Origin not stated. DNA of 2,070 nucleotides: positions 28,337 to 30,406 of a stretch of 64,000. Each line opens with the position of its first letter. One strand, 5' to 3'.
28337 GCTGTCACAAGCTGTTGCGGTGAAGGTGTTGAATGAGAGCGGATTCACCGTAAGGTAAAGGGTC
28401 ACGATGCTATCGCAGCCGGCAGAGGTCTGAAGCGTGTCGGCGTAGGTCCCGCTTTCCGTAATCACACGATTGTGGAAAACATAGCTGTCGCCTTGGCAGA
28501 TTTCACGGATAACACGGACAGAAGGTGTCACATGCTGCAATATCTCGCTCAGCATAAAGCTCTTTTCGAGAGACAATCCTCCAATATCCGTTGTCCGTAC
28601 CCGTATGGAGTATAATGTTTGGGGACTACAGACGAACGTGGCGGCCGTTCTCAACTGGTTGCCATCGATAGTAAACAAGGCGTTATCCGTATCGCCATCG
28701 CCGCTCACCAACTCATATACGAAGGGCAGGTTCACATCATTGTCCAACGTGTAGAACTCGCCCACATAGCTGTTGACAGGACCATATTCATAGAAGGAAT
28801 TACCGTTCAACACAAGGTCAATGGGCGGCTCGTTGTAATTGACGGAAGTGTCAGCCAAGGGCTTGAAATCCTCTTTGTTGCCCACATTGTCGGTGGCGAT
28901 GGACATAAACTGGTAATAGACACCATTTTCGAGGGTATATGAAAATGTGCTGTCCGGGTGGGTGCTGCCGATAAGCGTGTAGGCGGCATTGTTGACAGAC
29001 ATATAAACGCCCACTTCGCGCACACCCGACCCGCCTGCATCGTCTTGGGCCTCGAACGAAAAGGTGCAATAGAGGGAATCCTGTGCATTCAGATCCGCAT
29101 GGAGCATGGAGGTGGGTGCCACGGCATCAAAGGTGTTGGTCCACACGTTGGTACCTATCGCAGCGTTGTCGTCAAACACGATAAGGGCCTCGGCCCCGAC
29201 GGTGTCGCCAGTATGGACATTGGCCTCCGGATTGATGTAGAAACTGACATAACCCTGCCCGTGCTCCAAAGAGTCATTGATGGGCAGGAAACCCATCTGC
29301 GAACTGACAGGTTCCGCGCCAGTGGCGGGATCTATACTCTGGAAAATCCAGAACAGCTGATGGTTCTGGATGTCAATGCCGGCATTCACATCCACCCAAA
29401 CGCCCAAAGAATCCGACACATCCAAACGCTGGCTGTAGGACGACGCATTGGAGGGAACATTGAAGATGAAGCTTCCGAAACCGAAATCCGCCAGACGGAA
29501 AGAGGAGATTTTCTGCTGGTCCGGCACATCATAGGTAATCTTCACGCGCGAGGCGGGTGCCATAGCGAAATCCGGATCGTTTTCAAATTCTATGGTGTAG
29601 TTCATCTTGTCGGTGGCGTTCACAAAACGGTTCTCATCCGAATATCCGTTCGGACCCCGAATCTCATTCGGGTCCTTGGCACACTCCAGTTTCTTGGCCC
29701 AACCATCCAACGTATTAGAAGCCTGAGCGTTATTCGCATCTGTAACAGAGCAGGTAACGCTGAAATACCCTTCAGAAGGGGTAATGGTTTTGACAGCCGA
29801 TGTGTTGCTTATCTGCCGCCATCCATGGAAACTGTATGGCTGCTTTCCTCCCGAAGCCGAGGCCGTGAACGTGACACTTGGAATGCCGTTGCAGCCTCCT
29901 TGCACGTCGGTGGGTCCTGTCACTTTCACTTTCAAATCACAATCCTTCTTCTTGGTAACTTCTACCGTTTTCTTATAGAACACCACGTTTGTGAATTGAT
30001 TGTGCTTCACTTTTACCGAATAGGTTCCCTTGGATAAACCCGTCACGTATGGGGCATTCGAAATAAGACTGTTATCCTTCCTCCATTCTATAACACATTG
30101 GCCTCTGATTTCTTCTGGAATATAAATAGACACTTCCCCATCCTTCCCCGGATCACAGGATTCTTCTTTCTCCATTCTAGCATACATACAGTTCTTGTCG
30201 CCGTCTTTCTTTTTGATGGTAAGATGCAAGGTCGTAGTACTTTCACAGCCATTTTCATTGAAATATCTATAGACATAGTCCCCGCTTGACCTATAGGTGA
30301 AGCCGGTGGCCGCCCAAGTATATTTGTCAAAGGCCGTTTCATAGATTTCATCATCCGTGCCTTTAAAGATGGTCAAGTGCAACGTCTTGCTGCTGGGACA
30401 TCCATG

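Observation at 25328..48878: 23.5-kb four-gene operon pairing two giant surface proteins with a TSP3 calcium-repeat protein and an orphan protein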

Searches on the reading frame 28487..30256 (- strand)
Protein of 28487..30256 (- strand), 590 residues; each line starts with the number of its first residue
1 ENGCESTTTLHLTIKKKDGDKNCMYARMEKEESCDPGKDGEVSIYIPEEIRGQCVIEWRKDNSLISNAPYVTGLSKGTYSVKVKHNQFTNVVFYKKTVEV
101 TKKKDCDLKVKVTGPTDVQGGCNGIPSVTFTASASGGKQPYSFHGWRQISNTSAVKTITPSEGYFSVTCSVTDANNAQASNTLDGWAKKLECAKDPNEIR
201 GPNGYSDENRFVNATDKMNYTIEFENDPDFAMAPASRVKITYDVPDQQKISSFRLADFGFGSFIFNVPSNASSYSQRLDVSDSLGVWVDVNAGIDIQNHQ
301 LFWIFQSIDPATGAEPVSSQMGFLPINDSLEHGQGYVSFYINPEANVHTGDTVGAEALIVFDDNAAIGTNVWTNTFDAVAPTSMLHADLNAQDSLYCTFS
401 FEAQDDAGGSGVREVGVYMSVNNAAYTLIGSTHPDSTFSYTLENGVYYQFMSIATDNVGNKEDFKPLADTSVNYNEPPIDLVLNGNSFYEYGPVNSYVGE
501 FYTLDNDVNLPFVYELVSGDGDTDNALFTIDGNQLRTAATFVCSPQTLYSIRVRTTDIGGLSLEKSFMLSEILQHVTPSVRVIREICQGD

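Call 78: search_solved_structures(query=A6, max_evalue=1)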
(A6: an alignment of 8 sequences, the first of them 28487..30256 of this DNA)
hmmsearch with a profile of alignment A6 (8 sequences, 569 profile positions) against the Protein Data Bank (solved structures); distinct sequences matched with E-value up to 1: 0.

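Call 79: search_protein_families(library=pfam, alignment_id=A6, max_evalue=1)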
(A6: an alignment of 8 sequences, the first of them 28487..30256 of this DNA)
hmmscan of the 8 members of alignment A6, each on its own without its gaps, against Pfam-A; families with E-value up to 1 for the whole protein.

A. member 1, window:28487-30256:- (590 aa): 2 families
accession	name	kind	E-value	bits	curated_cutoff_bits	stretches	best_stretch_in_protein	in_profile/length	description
PF24595.1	DUF7619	-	1.3e-13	51.6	27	2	327-375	85-133/133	Domain of unknown function (DUF7619)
PF08308.17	PEGA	-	0.09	13.1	20.8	1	71-111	28-66/71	PEGA domain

B. families by the number of members that match (of 8 scanned): 8 families
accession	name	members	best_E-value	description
PF24595.1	DUF7619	8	2.5e-15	Domain of unknown function (DUF7619)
PF13573.12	SprB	3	0.00039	SprB repeat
PF00801.26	PKD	1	0.0042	PKD domain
PF07495.19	Y_Y_Y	1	0.031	Y_Y_Y domain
PF19077.6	Big_13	1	0.068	Bacterial Ig-like domain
PF18911.6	PKD_4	1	0.07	PKD domain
PF08308.17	PEGA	1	0.09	PEGA domain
PF25534.1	DUF7918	1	0.099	Domain of unknown function (DUF7918)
